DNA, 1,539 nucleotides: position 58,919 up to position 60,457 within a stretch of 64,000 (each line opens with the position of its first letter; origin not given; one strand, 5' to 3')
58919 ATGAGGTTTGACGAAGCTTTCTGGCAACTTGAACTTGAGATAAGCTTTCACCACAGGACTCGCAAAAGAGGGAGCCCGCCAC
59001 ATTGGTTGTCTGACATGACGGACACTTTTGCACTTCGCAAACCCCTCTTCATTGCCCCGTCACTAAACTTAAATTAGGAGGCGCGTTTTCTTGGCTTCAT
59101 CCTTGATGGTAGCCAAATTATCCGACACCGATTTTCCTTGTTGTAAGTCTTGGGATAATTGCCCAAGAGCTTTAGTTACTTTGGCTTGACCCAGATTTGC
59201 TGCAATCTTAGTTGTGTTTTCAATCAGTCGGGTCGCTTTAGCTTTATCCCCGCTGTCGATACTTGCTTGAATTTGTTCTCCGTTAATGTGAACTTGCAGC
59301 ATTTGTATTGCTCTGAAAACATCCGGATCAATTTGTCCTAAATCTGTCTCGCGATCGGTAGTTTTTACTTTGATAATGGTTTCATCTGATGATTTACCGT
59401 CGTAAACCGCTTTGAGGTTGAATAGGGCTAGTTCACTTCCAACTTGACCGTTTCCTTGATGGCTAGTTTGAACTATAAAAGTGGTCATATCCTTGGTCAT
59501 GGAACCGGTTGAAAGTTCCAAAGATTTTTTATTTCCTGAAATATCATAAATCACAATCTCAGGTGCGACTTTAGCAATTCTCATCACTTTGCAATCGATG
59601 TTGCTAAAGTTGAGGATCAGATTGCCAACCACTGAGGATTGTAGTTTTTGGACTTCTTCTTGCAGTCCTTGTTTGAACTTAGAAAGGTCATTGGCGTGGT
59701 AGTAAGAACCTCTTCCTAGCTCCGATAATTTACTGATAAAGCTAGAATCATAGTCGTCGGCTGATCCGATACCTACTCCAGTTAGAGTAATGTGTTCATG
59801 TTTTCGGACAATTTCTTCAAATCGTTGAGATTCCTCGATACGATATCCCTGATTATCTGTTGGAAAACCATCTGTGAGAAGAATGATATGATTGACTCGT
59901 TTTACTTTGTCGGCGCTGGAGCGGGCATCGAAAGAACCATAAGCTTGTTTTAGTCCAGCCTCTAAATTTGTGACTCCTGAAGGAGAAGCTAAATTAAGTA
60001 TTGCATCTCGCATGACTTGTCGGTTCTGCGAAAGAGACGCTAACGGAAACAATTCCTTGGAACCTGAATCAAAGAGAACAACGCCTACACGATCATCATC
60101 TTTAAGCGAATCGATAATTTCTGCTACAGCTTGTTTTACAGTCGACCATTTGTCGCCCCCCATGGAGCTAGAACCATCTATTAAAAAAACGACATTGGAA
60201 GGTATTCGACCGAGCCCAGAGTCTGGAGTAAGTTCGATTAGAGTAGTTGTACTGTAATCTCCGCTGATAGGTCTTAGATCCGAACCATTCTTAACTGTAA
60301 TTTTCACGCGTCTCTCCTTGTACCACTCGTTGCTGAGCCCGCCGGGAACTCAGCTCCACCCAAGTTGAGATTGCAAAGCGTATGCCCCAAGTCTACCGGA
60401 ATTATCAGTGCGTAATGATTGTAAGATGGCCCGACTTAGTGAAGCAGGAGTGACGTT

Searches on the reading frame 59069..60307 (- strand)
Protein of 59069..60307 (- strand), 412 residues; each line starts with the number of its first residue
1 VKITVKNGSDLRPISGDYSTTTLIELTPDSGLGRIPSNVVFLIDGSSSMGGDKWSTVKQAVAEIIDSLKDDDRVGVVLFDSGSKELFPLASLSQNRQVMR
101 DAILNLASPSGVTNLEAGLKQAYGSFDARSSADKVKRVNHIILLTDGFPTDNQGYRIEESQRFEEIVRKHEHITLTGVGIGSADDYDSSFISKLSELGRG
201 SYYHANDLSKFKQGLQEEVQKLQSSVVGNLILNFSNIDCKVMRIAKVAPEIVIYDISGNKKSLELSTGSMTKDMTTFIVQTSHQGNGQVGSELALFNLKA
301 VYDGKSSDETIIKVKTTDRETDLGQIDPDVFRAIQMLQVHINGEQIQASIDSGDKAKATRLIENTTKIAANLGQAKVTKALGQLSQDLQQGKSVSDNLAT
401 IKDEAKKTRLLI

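Call 57: search_protein_families(library=pfam, proteins=[window:59069-60307:-], max_evalue=0.0001)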
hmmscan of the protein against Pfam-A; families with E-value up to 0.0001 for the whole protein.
window:59069-60307:- (412 aa): 3 families
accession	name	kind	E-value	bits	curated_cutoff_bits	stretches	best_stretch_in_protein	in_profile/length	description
PF00092.34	VWA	-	1.1e-25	91.3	23.8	1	38-210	1-167/174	von Willebrand factor type A domain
PF13768.12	VWA_3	-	1.7e-18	67.6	27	1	38-203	2-154/155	von Willebrand factor type A domain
PF13519.12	VWA_2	-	4.7e-18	66.2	27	1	39-147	1-106/107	von Willebrand factor type A domain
